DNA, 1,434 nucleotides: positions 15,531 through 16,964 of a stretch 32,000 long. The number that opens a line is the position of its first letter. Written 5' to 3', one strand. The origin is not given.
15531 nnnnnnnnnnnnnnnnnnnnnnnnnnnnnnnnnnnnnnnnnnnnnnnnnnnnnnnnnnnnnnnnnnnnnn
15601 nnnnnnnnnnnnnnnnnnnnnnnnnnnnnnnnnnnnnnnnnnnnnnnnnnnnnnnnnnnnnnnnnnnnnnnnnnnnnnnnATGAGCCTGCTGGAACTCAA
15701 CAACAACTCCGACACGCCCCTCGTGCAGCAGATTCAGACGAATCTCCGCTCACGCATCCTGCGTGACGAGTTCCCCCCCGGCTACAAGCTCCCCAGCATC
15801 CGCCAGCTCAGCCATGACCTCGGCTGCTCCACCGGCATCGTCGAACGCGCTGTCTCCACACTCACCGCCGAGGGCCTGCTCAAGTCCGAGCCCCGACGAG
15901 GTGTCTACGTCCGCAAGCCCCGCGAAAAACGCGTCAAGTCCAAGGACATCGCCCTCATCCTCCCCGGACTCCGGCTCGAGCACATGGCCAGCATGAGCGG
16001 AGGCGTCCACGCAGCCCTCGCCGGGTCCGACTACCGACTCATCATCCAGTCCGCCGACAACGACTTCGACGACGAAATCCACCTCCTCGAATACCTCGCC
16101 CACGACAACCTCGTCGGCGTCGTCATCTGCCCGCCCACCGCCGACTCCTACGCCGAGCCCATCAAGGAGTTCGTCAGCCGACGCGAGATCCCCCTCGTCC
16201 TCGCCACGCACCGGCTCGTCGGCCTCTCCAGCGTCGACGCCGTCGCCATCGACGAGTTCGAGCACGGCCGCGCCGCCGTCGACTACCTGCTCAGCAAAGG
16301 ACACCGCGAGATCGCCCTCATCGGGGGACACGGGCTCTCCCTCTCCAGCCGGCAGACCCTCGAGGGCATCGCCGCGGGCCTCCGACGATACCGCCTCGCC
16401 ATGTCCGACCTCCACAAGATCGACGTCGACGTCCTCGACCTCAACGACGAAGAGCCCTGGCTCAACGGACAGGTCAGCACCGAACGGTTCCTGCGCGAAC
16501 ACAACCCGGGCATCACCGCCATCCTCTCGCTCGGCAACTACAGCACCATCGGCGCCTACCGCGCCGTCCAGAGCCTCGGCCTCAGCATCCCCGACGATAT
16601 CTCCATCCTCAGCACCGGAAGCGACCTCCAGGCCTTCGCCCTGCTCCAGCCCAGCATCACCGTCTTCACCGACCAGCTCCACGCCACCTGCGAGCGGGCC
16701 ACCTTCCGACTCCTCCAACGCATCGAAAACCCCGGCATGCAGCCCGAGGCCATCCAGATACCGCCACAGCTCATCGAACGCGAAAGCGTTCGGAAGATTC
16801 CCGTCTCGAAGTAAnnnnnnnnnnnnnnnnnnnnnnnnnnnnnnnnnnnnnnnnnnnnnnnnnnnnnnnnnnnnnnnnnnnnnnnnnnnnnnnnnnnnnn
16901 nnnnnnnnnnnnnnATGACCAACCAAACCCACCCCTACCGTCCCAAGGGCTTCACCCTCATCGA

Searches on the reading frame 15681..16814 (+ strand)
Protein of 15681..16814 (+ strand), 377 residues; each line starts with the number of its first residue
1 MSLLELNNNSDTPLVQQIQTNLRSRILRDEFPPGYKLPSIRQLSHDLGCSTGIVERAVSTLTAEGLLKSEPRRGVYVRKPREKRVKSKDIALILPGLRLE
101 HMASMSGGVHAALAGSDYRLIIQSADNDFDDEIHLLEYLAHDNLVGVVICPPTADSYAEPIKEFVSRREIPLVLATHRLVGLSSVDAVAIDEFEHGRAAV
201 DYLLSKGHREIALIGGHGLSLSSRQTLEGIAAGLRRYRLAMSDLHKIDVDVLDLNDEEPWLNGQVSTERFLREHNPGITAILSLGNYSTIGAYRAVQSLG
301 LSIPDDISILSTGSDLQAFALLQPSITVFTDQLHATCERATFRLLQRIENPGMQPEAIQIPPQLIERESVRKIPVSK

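Call 5: search_protein_families(library=pfam, proteins=[window:15681-16814:+])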
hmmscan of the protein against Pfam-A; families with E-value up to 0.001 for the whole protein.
window:15681-16814:+ (377 aa): 5 families
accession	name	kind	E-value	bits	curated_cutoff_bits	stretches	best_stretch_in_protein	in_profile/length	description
PF13377.12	Peripla_BP_3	-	9e-22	78.4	26.5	1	200-370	1-167/167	Periplasmic binding protein-like domain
PF00532.27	Peripla_BP_1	-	4.7e-14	53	22.2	1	89-366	3-279/281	Periplasmic binding proteins and sugar binding domain of LacI family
PF00392.27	GntR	-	1.7e-13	50.4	27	1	15-77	2-64/64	Bacterial regulatory proteins, gntR family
PF13407.12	Peripla_BP_4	-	9.7e-11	42.1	35.1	1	90-321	1-225/258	Periplasmic binding protein domain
PF14502.12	HTH_41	-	0.00028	20.7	25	1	34-70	3-39/48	Helix-turn-helix domain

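Call 55: find_homologous_proteins(query=window:15681-16814:+, max_evalue=1e-20)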
Query window:15681-16814:+ (377 aa): 8 proteins with E <= 1e-20 among 8000 candidates.
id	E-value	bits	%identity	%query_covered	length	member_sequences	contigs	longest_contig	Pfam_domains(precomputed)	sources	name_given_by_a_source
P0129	1.0e-243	826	100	100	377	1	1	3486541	PF13377.13,PF00532.28,PF13407.13,PF00392.28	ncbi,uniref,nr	ncbi:LacI family DNA-binding transcriptional regulator [Mucisphaera calidilacus]|uniref:HTH-type tra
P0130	3.3e-184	630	75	98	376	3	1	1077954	PF13377.13,PF00532.28,PF13407.13,PF00392.28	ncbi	ncbi:MAG: GntR family transcriptional regulator [Phycisphaeraceae bacterium]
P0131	3.7e-94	334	44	99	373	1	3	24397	PF13377.13,PF00532.28,PF13407.13,PF00392.28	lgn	-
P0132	5.6e-94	334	45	97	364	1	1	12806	PF13377.13,PF00532.28,PF13407.13,PF00392.28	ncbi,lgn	-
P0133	2.3e-78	282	42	99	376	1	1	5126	PF13377.13,PF00532.28,PF13407.13,PF14502.13,PF00392.28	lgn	-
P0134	2.8e-77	279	41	99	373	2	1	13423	PF13377.13,PF00532.28,PF13407.13,PF14502.13,PF00392.28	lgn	-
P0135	1.5e-75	273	40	98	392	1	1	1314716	PF13377.13,PF00532.28,PF13407.13,PF00392.28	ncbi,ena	-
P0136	7.3e-58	215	37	98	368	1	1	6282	PF13377.13,PF00532.28,PF13407.13,PF00392.28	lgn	-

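Call 57: find_encoding_contigs(protein=P0130, flank=10000, max_places=2)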
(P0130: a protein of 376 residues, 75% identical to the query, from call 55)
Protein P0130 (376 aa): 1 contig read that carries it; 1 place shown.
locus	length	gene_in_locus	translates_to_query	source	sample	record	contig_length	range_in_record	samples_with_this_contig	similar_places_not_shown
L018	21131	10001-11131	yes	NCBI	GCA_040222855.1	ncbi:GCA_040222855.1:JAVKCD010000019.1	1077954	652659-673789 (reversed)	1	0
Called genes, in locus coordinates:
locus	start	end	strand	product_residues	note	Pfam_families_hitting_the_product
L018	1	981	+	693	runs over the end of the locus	PF00474:SSF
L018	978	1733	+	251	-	PF01182:Glucosamine_iso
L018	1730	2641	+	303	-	-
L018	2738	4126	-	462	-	PF13472:Lipase_GDSL_2, PF06452:CBM9_1 (weak)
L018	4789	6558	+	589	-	PF07944:Beta-AFase-like_GH127_cat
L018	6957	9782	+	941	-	PF01074:Glyco_hydro_38N, PF09261:Alpha-mann_mid, PF07748:Glyco_hydro_38C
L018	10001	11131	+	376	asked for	PF00392:GntR, PF00532:Peripla_BP_1, PF13407:Peripla_BP_4 (weak), PF13377:Peripla_BP_3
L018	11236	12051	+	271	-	-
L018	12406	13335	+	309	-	PF02557:VanY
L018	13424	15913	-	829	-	PF01564:Spermine_synth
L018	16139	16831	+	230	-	-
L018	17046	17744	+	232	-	-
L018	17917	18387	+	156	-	-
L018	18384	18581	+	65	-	-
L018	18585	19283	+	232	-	PF00535:Glycos_transf_2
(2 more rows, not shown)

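Call 58: find_encoding_contigs(protein=P0131, flank=10000, max_places=1)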
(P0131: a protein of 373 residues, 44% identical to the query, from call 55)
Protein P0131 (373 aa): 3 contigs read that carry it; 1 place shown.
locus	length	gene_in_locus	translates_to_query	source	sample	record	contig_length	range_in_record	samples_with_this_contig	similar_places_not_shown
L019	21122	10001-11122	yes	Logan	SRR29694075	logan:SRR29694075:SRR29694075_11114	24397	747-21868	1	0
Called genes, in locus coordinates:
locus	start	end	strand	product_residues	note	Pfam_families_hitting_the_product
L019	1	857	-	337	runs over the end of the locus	PF01208:URO-D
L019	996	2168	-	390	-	PF01208:URO-D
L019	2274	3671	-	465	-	PF12176:MtaB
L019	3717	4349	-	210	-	PF02607:B12-binding_2, PF02310:B12-binding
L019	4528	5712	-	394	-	PF00165:HTH_AraC (weak), PF12833:HTH_18, PF00165:HTH_AraC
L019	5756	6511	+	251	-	PF07796:DUF1638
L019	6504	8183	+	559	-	PF17651:Raco_middle, PF14574:RACo_C_ter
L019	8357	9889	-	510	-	PF00884:Sulfatase, PF01663:Phosphodiest (faint), PF16347:SGSH_C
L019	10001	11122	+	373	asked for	PF00392:GntR, PF00532:Peripla_BP_1, PF13407:Peripla_BP_4, PF13377:Peripla_BP_3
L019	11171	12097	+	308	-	-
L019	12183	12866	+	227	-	PF07963:N_methyl (weak), PF07596:SBP_bac_10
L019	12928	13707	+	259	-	PF07963:N_methyl (weak)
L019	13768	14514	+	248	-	-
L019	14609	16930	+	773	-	PF15902:Sortilin-Vps10 (faint), PF02012:BNR (faint), PF15899:BNR_6 (faint)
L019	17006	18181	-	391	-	-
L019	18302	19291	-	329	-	PF00515:TPR_1 (weak), PF13414:TPR_11, PF00515:TPR_1 (weak), PF13429:TPR_15 (weak), PF13432:TPR_16 (weak), PF14559:TPR_19, PF00515:TPR_1, PF13432:TPR_16, +20 more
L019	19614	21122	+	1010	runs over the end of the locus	PF16697:Yop-YscD_cpl, PF00498:FHA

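Call 59: find_encoding_contigs(protein=P0132, flank=10000, max_places=1)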
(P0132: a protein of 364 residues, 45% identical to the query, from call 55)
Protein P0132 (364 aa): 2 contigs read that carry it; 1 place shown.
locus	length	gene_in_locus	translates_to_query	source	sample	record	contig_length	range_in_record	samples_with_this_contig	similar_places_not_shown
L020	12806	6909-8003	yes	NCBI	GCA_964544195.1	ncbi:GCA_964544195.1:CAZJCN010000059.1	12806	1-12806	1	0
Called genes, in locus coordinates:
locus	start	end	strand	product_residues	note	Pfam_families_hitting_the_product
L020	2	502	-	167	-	?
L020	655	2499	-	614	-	-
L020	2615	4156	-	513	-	-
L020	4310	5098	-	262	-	PF07963:N_methyl, PF07596:SBP_bac_10 (faint)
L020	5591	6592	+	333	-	PF07589:PEP_exosort_dom (weak)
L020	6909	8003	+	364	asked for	PF00392:GntR, PF00532:Peripla_BP_1, PF13407:Peripla_BP_4, PF13377:Peripla_BP_3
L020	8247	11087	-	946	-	PF01074:Glyco_hydro_38N, PF09261:Alpha-mann_mid, PF07748:Glyco_hydro_38C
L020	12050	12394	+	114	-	PF03551:PadR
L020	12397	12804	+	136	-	?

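Call 75: search_protein_families(library=ncbifam, proteins=[window:15681-16814:+], max_evalue=0.001)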
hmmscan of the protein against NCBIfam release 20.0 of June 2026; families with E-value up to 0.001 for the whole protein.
window:15681-16814:+ (377 aa): 37 families (the best 25 are shown)
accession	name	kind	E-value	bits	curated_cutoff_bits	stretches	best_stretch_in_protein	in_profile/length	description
NF047341.1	lactose_RbsR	equivalog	1.1e-25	90.7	382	1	85-373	59-331/331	ribose utilization transcriptional repressor RbsR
NF007979.0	PRK10703.1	equivalog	7.5e-23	81.2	501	1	88-375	60-336/341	HTH-type transcriptional repressor PurR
NF007449.0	PRK10014.1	subfamily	1.7e-21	76.7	310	1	86-367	63-341/342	Mal regulon transcriptional regulator MalI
NF007743.0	PRK10423.1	equivalog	3.2e-19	69.2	531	1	101-370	73-330/330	ribose operon transcriptional repressor RbsR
TIGR01481.1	ccpA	equivalog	1.7e-17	63.8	442.35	1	87-370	60-329/330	catabolite control protein A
NF007075.0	PRK09526.1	subfamily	1.1e-16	60.8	340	1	88-371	64-332/358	LacI family DNA-binding transcriptional regulator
NF052282.1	PLP_TF_PdxR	equivalog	1.2e-16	60.9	320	1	13-87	1-75/448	MocR-like pyridoxine biosynthesis transcription factor PdxR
NF051853.1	TransRegUriRCory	equivalog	5.2e-15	55.4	550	1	84-372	55-326/327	transcriptional regulator UriR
NF008269.0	PRK11041.1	equivalog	8.4e-15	54.6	436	1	82-373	62-340/342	DNA-binding transcriptional regulator CytR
NF052440.1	TransRegGNTRPSEAE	equivalog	1.5e-14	53.8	400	1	86-369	62-332/333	HTH-type transcriptional regulator GntR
NF052281.1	rhizopine_MocR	equivalog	7e-12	44.7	650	1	2-87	7-92/479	rhizopine catabolism transcriptional regulator MocR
NF047563.1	modulin_PmtR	equivalog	2.2e-11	43.9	200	1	6-93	5-92/125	PSM export ABC transporter transcriptional regulator PmtR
TIGR02018.2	his_ut_repres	equivalog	4.6e-11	42.5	220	1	16-84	2-70/226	histidine utilization transcriptional repressor HutC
NF052286.1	ecto_TF_EhuR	exception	4.1e-08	32.2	480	1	11-85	9-83/458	MocR-like ectoine utilization transcription factor EhuR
NF053730.1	TransRegRv1152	equivalog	6.1e-08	32.6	170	1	3-78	6-81/120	Rv1152 family transcriptional regulator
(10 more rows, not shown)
